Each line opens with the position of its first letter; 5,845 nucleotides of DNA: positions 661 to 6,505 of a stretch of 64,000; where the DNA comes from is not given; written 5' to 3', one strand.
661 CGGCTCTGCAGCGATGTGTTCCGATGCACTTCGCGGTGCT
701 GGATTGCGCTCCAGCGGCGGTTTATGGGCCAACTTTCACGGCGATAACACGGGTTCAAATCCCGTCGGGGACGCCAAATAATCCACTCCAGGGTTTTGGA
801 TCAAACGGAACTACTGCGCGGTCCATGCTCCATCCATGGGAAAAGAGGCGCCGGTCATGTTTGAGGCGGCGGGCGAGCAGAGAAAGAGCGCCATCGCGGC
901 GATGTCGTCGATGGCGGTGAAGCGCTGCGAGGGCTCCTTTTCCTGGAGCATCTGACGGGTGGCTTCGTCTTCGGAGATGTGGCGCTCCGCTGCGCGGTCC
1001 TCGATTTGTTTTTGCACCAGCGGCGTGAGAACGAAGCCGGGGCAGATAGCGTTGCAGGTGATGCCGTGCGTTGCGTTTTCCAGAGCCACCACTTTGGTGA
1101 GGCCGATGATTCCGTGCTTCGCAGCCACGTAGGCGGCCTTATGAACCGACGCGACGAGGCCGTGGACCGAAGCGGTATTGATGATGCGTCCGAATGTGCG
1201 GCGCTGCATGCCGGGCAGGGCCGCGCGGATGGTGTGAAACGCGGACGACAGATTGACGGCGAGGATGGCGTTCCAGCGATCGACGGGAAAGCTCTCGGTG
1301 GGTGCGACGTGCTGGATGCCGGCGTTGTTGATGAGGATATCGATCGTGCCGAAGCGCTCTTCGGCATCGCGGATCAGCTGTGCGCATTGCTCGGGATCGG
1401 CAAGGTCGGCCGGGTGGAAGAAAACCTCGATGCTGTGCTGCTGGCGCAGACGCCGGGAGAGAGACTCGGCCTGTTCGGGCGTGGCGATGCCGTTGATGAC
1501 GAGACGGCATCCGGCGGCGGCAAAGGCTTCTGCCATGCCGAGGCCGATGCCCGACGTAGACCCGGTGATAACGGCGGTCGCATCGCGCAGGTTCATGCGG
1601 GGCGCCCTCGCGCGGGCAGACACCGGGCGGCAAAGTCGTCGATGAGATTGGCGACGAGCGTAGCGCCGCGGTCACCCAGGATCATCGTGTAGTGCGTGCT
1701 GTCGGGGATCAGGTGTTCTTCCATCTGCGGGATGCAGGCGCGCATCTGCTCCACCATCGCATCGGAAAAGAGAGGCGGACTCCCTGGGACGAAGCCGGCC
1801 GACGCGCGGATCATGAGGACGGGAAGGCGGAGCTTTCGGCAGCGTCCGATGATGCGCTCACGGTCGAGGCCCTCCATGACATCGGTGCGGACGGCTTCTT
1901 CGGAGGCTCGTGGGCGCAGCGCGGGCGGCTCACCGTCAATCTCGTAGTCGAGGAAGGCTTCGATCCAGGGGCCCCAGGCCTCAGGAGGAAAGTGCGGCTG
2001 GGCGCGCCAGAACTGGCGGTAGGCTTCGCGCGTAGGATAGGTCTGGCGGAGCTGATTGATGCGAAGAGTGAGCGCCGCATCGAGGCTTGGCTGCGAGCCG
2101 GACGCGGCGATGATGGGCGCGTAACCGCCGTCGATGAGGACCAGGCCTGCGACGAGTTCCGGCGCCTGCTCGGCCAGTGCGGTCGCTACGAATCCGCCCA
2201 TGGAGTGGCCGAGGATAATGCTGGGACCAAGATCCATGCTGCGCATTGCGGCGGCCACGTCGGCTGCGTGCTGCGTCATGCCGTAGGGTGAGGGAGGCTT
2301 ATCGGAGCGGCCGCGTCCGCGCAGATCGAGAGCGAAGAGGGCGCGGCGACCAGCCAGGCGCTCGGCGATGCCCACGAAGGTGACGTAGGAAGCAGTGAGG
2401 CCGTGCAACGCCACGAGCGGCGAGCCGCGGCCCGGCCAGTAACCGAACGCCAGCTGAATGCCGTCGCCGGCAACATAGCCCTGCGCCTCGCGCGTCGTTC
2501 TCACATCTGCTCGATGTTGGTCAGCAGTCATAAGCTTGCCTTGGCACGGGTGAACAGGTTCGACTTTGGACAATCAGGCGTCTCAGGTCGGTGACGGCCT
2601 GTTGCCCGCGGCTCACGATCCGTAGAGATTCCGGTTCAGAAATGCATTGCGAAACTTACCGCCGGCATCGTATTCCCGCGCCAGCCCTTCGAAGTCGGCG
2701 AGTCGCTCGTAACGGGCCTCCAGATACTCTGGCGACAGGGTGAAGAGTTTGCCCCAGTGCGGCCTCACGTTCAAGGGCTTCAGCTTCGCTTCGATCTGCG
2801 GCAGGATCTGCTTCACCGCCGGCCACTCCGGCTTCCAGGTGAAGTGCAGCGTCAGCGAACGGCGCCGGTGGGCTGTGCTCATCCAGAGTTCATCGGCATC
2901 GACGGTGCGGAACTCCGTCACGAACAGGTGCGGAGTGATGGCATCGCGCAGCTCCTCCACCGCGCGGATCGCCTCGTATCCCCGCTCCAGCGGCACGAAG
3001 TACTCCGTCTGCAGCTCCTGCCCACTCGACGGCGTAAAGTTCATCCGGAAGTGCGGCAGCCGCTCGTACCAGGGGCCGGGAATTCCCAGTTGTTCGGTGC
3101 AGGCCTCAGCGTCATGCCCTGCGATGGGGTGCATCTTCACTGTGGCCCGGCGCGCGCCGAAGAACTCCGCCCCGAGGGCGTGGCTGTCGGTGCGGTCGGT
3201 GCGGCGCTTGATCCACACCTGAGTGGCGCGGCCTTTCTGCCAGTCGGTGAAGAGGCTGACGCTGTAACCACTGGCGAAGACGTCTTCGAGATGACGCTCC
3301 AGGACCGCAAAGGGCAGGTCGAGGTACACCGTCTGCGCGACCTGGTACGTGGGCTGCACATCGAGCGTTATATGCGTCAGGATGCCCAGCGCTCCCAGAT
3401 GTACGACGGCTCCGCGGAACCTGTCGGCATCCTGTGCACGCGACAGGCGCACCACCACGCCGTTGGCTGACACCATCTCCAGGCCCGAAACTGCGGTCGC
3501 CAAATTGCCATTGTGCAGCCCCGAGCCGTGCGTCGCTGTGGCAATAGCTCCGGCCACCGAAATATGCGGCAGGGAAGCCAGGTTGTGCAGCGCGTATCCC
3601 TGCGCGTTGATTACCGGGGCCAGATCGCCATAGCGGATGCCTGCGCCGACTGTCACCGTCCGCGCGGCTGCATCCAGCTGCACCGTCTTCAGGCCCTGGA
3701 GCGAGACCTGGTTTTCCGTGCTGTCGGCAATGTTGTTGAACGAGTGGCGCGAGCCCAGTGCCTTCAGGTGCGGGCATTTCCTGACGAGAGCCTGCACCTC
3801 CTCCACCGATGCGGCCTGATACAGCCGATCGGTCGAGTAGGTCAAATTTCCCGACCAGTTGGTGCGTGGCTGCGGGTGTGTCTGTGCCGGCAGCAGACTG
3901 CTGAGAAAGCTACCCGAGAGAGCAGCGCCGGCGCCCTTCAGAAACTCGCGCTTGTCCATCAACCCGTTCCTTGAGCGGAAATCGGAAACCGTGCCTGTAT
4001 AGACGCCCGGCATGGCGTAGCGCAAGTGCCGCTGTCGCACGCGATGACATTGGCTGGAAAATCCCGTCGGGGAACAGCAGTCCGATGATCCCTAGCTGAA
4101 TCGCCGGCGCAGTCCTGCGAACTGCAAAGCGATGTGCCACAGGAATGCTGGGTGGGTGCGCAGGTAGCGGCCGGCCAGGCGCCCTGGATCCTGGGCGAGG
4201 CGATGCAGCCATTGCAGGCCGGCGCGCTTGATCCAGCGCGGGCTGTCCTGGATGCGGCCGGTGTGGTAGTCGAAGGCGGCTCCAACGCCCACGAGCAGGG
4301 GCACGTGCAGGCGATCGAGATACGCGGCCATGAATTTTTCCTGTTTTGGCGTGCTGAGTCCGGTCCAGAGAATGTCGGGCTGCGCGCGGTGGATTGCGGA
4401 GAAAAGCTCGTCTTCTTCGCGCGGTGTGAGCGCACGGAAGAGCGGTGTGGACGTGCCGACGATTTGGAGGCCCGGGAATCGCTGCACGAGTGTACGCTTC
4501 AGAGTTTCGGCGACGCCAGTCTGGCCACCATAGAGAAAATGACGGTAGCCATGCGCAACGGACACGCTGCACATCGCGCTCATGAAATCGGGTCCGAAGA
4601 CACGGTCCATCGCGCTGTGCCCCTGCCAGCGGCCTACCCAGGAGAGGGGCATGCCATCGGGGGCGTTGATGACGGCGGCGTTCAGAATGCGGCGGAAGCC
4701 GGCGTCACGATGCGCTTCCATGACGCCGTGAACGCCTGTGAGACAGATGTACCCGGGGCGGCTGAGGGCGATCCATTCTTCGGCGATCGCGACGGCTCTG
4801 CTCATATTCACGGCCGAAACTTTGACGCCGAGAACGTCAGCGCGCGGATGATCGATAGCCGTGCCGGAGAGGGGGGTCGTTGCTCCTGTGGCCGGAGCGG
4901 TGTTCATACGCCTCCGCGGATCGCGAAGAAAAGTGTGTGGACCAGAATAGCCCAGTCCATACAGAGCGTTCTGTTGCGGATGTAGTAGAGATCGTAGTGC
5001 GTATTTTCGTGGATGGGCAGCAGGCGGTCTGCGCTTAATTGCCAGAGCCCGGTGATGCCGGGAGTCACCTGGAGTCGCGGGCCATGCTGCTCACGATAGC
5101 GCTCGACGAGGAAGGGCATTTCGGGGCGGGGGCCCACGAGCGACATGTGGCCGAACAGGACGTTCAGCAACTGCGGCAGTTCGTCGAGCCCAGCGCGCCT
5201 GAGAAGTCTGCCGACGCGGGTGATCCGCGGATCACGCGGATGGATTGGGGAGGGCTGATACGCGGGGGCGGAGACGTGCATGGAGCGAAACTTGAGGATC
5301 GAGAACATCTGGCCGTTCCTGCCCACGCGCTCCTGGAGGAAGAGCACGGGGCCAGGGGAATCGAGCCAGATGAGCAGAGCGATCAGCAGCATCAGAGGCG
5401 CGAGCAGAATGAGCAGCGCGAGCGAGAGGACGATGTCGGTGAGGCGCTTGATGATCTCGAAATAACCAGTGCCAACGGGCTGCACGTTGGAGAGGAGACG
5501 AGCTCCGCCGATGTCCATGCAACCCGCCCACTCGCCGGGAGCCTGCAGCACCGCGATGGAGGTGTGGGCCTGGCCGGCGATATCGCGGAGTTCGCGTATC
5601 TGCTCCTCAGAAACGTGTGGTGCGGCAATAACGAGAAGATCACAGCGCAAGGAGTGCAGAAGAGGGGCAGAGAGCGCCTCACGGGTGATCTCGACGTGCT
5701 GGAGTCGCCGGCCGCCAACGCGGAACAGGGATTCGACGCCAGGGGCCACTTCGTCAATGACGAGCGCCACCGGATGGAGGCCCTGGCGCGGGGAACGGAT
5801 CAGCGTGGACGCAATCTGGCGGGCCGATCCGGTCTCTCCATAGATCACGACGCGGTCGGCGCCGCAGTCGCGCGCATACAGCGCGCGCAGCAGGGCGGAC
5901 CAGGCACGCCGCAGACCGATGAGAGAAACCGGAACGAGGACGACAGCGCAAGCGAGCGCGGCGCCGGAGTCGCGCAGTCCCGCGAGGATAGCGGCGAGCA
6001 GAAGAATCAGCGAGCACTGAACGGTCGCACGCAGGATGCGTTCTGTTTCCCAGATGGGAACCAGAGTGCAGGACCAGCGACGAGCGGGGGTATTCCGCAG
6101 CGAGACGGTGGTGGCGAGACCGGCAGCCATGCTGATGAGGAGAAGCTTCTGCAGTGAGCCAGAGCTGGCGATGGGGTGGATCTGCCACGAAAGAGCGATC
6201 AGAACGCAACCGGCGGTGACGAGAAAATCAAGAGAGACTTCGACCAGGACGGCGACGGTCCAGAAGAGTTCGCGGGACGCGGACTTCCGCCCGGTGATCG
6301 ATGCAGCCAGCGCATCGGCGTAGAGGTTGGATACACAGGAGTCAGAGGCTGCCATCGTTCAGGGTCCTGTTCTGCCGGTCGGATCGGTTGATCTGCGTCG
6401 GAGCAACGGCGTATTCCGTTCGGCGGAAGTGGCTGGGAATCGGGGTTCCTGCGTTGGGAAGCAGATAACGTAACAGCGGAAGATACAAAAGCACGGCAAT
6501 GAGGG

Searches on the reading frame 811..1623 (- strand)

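Call 11: search_protein_families(library=pfam, proteins=[window:811-1623:-])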
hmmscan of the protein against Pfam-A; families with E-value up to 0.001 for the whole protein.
window:811-1623:- (270 aa): 4 families
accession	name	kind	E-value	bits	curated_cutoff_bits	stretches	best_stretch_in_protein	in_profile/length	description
PF00106.31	adh_short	-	3.3e-56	190.3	26.6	1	16-209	2-193/195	short chain dehydrogenase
PF13561.12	adh_short_C2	-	5.9e-56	190.1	27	1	23-265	5-233/236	Enoyl-(Acyl carrier protein) reductase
PF08659.16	KR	-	7.9e-14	52.4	22.6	1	15-169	1-153/180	KR domain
PF23441.1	SDR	-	0.00019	21.3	27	0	163-215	160-211/258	SDR-like rossmann domain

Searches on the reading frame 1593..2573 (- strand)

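Call 11: search_protein_families(library=pfam, proteins=[window:1593-2573:-])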
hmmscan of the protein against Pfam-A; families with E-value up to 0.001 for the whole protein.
window:1593-2573:- (326 aa): 4 families
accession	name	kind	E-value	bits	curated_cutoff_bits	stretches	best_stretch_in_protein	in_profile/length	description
PF00561.26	Abhydrolase_1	-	7.8e-25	88.4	25.8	1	52-158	2-103/245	alpha/beta hydrolase fold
PF12697.13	Abhydrolase_6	-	4.2e-20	73.8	26.3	1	53-302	1-210/217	Alpha/beta hydrolase family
PF12146.15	Hydrolase_4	-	3.4e-13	49.9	27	1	53-147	7-107/239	Serine aminopeptidase, S33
PF00975.26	Thioesterase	-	2.1e-08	35.1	26.4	1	52-189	2-142/226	Thioesterase domain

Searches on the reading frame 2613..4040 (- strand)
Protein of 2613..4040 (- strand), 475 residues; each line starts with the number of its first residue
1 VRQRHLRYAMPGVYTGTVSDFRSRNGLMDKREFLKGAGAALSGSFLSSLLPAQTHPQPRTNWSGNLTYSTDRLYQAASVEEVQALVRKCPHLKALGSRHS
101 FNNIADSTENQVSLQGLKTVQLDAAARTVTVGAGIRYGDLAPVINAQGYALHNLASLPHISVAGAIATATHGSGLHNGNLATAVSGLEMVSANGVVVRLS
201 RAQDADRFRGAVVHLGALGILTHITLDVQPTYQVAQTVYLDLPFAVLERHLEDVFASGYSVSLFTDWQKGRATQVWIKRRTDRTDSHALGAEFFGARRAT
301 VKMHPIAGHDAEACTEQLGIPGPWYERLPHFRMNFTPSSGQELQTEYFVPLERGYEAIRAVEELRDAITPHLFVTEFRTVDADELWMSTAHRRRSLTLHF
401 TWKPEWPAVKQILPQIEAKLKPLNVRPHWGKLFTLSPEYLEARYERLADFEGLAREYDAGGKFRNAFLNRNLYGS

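Call 11: search_protein_families(library=pfam, proteins=[window:2613-4040:-])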
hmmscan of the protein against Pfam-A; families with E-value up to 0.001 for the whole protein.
window:2613-4040:- (475 aa): 2 families
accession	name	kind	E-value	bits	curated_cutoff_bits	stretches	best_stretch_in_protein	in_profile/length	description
PF01565.28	FAD_binding_4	-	3.5e-20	72.6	26.4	1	73-200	4-139/139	FAD binding domain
PF04030.19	ALO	-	4.6e-19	69.5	23.1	1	344-471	127-258/258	D-arabinono-1,4-lactone oxidase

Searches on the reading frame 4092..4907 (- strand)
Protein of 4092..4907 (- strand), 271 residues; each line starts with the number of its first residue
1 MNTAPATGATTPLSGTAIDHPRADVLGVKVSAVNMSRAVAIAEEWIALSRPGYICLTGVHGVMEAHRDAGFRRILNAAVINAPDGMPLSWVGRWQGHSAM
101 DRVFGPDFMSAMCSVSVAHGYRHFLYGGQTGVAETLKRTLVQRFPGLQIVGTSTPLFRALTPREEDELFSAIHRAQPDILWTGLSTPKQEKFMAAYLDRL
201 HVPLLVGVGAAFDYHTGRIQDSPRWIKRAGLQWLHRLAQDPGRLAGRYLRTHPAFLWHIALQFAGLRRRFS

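Call 11: search_protein_families(library=pfam, proteins=[window:4092-4907:-])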
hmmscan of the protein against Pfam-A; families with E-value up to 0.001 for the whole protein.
window:4092-4907:- (271 aa): 1 family
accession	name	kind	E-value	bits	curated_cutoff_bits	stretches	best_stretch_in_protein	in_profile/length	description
PF03808.19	Glyco_tran_WecG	-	1.6e-52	178.1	27.4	1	80-248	3-168/168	Glycosyl transferase WecG/TagA/CpsF family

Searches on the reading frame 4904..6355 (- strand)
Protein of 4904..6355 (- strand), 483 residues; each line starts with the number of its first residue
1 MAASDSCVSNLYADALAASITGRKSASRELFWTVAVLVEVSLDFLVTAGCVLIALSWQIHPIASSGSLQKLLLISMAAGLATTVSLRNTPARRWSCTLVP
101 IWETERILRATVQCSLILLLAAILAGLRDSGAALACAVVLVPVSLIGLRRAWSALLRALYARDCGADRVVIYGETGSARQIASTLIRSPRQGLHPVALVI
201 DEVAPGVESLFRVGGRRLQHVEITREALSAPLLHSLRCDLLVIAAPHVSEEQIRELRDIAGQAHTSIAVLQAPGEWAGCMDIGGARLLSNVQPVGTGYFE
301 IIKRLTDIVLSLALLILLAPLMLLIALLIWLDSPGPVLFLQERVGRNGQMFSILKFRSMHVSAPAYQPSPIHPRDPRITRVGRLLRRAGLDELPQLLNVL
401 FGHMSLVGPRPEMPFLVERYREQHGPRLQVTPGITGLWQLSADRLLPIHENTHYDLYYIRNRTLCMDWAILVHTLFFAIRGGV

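Call 11: search_protein_families(library=pfam, proteins=[window:4904-6355:-])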
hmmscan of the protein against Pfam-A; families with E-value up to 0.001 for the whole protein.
window:4904-6355:- (483 aa): 1 family
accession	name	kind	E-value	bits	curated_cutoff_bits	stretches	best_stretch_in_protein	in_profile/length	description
PF02397.22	Bac_transf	-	3.3e-61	206.4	27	1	303-477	1-176/179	Bacterial sugar transferase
